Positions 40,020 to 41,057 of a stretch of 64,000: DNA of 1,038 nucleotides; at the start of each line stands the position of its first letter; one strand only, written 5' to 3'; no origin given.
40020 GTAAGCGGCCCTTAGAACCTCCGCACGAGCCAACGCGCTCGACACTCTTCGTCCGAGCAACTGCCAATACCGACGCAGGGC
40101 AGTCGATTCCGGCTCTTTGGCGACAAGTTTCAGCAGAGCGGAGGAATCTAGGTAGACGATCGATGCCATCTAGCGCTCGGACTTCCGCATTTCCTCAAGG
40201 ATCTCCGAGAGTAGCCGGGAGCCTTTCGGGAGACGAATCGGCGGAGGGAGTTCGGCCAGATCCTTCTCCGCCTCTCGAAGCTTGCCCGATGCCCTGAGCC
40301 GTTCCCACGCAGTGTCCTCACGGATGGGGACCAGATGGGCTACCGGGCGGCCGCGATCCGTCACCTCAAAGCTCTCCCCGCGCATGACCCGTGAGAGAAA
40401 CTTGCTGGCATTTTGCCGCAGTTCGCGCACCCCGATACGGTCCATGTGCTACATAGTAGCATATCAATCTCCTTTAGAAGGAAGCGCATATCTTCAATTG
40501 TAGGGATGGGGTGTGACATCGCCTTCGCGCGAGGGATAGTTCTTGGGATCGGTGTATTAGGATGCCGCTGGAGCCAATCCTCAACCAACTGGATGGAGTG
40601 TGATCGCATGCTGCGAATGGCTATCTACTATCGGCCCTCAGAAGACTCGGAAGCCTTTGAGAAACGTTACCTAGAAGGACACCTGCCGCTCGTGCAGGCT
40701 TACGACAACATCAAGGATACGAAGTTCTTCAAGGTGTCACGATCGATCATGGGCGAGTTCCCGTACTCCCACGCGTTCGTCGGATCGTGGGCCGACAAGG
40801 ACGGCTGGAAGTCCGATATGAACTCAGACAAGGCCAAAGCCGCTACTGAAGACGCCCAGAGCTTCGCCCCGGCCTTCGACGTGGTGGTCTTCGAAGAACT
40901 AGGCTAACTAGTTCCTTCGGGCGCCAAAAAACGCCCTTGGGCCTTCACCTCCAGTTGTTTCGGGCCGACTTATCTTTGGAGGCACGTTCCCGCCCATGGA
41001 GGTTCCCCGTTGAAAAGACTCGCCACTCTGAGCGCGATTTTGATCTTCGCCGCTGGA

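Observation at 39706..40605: vapBC cassette bracketed by about 45-bp imperfect direct repeats that duplicate the 3' end of chdC (hemQ)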

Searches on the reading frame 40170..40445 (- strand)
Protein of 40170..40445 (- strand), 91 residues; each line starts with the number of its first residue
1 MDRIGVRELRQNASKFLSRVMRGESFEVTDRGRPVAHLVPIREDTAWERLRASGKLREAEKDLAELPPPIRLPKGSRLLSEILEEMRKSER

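Call 6: search_protein_families(library=pfam, proteins=[window:40170-40445:-])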
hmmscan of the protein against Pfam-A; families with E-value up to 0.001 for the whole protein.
window:40170-40445:- (91 aa): 1 family
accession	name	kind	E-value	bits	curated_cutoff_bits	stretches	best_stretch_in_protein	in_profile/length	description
PF02604.26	PhdYeFM_antitox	-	2.4e-09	37.2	29.8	1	1-64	1-65/74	Antitoxin Phd_YefM, type II toxin-antitoxin system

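Call 53: search_protein_families(library=ncbifam, proteins=[window:40170-40445:-], max_evalue=0.01)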
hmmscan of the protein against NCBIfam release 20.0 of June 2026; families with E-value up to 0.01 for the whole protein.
window:40170-40445:- (91 aa): 1 family
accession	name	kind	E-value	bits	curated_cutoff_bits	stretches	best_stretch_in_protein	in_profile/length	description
TIGR01552.1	phd_fam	subfamily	2e-10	39.9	20.8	1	4-56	2-51/53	type II toxin-antitoxin system prevent-host-death family antitoxin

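Call 68: search_solved_structures(query=window:40170-40445:-, max_evalue=0.001)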
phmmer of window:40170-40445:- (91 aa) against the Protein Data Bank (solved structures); distinct sequences matched with E-value up to 0.001: 2.
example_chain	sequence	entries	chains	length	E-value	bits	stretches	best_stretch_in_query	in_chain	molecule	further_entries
6jqy_A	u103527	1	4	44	6e-10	42.3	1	2-41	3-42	Antitoxin VapB46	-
3dbo_A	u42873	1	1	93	5.9e-05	26.4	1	2-60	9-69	Uncharacterized protein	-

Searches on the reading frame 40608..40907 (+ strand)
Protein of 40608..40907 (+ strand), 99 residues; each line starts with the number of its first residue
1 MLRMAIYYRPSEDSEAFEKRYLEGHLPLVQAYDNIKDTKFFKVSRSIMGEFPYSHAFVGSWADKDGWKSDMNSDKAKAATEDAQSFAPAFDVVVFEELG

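Call 6: search_protein_families(library=pfam, proteins=[window:40608-40907:+])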
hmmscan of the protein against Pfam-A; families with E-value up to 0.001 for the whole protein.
window:40608-40907:+ (99 aa): 0 families

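Call 19: find_encoding_contigs(protein=window:40608-40907:+, flank=5000, max_places=8)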
Protein window:40608-40907:+ (99 aa): 1 contig read that carries it; 1 place shown.
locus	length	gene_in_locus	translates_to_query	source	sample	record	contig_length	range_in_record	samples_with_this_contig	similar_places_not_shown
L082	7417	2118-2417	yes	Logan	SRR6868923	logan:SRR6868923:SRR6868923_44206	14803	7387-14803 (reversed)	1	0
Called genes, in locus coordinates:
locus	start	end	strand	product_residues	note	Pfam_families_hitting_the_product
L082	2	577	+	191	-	?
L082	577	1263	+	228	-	PF06778:Chlor_dismutase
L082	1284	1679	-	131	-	PF01850:PIN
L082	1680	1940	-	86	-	PF02604:PhdYeFM_antitox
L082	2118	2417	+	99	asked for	-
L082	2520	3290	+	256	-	PF03160:Calx-beta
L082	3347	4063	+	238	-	-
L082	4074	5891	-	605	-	PF25174:Beta-prop_THOC3 (faint), PF26549:Tricorn_N (faint), PF02897:Peptidase_S9_N (weak), PF00561:Abhydrolase_1 (weak), PF01738:DLH, PF12146:Hydrolase_4 (weak), PF20434:BD-FAE, PF00326:Peptidase_S9, +3 more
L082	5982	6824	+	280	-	PF22746:SHOCT-like_DUF2089-C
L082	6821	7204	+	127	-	PF22747:Zn_ribbon_DUF2089, PF09862:DUF2089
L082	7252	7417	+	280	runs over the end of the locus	-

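Call 32: list_cluster_members(proteins=[P0121, P0001, window:40608-40907:+])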
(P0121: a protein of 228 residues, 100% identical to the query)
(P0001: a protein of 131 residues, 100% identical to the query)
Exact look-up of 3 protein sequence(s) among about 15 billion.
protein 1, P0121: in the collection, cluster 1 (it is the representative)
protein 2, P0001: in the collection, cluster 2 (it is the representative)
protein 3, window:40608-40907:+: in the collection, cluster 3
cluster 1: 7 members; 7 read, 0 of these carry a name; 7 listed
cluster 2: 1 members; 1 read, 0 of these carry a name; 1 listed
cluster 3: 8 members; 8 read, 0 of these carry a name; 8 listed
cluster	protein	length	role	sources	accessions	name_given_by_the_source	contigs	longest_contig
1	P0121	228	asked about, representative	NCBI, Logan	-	-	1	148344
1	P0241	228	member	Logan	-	-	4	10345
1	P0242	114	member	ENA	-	-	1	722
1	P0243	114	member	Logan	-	-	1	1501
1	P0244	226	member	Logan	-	-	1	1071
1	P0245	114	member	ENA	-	-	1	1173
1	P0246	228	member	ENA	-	-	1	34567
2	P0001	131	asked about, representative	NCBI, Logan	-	-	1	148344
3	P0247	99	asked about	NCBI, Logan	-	-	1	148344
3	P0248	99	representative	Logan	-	-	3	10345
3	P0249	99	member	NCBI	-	-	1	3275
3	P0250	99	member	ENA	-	-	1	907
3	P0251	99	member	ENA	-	-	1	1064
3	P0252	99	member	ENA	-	-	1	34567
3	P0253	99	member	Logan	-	-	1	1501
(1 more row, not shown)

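Call 53: search_protein_families(library=ncbifam, proteins=[window:40608-40907:+], max_evalue=0.01)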
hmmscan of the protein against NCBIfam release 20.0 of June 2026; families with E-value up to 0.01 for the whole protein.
window:40608-40907:+ (99 aa): 1 family
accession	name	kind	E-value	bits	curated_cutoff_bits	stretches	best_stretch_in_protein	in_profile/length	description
TIGR02118.1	TIGR02118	subfamily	9e-10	39.1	30.5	1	1-96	1-98/103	EthD family reductase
